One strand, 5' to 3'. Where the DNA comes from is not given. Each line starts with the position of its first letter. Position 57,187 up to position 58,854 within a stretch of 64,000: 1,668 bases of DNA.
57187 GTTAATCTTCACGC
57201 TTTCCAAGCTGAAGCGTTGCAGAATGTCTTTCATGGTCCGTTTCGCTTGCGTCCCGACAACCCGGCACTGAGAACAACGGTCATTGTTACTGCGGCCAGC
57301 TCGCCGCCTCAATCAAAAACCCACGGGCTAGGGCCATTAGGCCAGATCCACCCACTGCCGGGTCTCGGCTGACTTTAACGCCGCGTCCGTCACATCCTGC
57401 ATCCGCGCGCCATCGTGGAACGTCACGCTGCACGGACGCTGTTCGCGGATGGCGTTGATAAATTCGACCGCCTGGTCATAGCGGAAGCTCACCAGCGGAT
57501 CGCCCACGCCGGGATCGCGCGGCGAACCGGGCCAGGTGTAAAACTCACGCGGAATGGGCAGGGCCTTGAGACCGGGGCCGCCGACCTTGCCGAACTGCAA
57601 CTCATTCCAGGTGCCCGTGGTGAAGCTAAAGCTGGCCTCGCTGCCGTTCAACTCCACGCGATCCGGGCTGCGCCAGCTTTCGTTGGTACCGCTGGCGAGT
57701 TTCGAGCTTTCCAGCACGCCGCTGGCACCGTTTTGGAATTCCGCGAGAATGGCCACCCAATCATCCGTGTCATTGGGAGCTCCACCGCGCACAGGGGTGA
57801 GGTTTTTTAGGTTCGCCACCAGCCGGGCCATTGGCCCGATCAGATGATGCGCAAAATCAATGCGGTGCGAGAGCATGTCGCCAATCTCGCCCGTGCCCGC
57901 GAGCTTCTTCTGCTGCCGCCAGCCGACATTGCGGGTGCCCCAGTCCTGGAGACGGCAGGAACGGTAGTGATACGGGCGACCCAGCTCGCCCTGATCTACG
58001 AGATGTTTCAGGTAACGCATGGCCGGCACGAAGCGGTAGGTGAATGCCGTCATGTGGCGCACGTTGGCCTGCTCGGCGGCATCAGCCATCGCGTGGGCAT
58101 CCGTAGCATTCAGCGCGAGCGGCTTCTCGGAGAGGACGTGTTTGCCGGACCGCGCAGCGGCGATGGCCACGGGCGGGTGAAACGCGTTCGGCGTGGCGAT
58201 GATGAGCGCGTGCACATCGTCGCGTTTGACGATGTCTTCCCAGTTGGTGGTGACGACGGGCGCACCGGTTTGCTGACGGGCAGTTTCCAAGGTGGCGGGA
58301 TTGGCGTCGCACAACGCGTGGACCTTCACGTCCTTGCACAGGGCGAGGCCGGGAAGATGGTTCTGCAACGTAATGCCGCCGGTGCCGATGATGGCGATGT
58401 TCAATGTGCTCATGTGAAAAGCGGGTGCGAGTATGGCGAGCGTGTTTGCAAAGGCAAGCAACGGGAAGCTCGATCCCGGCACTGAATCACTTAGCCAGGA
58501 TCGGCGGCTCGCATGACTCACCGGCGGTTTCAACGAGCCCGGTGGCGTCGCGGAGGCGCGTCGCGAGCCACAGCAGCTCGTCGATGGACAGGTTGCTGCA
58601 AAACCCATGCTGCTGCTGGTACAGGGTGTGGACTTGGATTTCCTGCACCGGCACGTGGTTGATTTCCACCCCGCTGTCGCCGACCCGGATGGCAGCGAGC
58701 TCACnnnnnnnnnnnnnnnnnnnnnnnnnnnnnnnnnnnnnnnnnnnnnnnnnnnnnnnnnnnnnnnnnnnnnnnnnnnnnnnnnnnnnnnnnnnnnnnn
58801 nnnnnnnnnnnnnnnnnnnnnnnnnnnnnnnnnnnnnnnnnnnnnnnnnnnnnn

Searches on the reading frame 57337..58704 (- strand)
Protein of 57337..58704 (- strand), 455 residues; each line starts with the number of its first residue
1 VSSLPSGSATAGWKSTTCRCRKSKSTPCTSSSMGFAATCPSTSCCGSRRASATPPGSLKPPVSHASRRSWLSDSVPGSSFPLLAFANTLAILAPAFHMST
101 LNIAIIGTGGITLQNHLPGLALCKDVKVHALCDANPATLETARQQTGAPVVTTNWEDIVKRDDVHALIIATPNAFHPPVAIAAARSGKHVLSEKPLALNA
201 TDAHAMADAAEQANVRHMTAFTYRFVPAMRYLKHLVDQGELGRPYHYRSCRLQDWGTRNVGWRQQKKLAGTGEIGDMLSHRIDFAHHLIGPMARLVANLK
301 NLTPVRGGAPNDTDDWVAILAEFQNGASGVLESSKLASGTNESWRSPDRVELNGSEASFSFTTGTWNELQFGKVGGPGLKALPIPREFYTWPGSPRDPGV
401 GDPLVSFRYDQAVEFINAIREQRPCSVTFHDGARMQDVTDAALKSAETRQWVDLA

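Call 21: search_protein_families(library=pfam, max_evalue=0.001, proteins=[window:57337-58704:-])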
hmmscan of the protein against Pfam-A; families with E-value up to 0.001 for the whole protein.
window:57337-58704:- (455 aa): 3 families
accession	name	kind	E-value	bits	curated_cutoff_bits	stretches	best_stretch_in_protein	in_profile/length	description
PF01408.29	GFO_IDH_MocA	-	1.6e-25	90.6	24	1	101-219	1-118/120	Oxidoreductase family, NAD-binding Rossmann fold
PF22725.1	GFO_IDH_MocA_C3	-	1.4e-24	86.9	27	1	230-359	2-123/124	GFO/IDH/MocA C-terminal domain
PF02894.22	GFO_IDH_MocA_C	-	4.2e-21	76.2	22.9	1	233-454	1-218/218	Oxidoreductase family, C-terminal alpha/beta domain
